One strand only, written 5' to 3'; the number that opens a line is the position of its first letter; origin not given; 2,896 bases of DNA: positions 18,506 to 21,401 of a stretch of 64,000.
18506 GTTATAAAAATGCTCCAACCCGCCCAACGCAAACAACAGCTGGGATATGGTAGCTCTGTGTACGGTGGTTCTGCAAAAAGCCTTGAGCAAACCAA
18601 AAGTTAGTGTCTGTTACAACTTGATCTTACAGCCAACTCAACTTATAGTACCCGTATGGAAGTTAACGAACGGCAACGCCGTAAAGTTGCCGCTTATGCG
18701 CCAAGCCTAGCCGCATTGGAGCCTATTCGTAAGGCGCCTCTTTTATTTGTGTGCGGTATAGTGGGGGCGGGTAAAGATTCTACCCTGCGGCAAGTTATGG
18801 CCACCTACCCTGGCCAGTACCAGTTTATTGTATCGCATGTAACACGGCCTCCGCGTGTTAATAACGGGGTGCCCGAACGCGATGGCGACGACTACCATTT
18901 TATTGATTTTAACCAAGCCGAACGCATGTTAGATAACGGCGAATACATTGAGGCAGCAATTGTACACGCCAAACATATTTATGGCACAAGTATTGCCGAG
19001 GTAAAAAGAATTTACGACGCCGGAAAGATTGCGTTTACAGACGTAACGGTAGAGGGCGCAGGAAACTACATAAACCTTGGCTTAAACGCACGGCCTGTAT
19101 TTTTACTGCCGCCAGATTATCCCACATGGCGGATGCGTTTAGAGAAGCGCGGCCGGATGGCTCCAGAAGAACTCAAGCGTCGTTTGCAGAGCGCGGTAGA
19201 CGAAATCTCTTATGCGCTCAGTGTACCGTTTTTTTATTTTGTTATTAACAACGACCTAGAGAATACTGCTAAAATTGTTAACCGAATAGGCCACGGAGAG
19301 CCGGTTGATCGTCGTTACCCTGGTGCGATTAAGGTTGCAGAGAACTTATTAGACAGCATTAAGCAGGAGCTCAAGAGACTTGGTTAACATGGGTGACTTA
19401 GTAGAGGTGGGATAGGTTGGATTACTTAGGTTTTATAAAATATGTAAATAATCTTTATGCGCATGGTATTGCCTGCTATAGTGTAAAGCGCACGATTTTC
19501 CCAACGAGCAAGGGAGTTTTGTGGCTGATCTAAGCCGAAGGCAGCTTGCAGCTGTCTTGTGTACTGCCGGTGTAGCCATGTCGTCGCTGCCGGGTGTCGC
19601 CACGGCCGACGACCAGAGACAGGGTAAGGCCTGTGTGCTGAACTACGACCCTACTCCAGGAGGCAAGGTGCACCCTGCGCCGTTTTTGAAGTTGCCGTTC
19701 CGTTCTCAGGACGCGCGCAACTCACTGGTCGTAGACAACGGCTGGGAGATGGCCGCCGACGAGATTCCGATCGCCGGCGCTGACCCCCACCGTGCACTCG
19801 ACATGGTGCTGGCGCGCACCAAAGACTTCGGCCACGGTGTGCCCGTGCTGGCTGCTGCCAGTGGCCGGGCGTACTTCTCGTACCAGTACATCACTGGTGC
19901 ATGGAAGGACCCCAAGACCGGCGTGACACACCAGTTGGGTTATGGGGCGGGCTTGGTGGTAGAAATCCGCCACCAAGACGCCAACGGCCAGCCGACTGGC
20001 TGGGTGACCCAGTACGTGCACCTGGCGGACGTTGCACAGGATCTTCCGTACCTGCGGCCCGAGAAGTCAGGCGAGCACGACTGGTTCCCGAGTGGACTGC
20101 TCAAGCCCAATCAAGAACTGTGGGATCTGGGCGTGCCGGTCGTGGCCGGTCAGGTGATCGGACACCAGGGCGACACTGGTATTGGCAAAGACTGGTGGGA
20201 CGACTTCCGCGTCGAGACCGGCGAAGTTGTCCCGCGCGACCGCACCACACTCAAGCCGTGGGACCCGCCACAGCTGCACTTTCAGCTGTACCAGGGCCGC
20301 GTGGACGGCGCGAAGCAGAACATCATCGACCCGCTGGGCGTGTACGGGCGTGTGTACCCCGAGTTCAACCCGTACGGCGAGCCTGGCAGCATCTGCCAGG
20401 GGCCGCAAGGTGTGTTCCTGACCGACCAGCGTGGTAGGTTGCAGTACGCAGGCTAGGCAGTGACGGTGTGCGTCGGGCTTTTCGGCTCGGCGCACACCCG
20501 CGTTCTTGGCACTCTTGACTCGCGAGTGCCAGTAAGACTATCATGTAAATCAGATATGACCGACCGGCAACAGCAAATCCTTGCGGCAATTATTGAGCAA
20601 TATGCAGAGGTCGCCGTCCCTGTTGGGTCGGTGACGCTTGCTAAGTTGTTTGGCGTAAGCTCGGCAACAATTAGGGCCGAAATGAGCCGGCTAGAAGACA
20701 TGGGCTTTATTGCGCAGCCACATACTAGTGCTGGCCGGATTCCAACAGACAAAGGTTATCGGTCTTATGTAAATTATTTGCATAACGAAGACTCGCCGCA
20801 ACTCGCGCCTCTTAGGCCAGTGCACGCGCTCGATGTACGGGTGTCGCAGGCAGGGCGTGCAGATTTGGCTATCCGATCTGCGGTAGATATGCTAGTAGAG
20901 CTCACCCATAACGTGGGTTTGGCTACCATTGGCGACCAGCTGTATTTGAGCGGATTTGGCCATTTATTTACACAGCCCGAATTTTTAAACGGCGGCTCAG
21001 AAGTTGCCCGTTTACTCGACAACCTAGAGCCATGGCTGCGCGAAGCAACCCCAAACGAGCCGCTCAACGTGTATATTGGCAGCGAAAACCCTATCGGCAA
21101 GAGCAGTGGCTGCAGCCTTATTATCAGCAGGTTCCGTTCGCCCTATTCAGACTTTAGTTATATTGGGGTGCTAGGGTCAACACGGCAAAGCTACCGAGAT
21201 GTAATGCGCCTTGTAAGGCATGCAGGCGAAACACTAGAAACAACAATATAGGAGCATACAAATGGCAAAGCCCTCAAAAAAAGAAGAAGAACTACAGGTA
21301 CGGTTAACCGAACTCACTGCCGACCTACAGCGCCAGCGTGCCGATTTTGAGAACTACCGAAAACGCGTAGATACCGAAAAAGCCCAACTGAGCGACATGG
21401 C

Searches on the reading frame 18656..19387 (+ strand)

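Call 18: search_protein_families(library=pfam, proteins=[window:18656-19387:+], max_evalue=0.01)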
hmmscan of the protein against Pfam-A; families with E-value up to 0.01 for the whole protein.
window:18656-19387:+ (243 aa): 1 family
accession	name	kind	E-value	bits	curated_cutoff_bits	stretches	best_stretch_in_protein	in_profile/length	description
PF00625.27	Guanylate_kin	-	3.4e-29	102.3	25.2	1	30-210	5-177/182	Guanylate kinase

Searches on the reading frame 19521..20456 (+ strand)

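Call 18: search_protein_families(library=pfam, proteins=[window:19521-20456:+], max_evalue=0.01)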
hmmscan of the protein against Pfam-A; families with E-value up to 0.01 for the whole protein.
window:19521-20456:+ (311 aa): 1 family
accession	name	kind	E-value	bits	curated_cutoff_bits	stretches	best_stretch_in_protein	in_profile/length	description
PF01551.29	Peptidase_M23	-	0.0099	16.5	28.7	0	105-171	12-55/96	Peptidase family M23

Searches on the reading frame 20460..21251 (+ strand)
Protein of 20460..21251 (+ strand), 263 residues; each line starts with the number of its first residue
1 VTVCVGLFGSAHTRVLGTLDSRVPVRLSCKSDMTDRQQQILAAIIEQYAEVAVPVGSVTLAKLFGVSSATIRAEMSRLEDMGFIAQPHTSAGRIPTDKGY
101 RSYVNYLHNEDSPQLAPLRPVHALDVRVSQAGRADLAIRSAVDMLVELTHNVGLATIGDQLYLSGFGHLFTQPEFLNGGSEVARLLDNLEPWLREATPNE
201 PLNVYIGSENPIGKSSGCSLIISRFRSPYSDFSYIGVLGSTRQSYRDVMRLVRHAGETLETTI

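Call 18: search_protein_families(library=pfam, proteins=[window:20460-21251:+], max_evalue=0.01)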
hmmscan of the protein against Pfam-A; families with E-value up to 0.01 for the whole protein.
window:20460-21251:+ (263 aa): 6 families
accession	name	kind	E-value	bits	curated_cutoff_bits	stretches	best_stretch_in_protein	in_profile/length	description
PF01628.27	HrcA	-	1e-13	52.2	22.2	1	137-249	108-215/215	HrcA protein C terminal domain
PF03444.21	HrcA_DNA-bdg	-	3.3e-06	27.1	21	1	33-102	2-72/79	Winged helix-turn-helix transcription repressor, HrcA DNA-binding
PF08279.18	HTH_11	-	0.003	17.9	25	1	59-83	20-44/55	HTH domain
PF05491.19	RuvB_C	-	0.0032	17.8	24.7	1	34-101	5-69/72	RuvB C-terminal winged helix domain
PF08220.18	HTH_DeoR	-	0.0059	16.8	21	0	59-91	19-51/57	DeoR-like helix-turn-helix domain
PF07848.18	PaaX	-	0.0088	16.7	24.8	0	54-87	22-56/70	PaaX-like protein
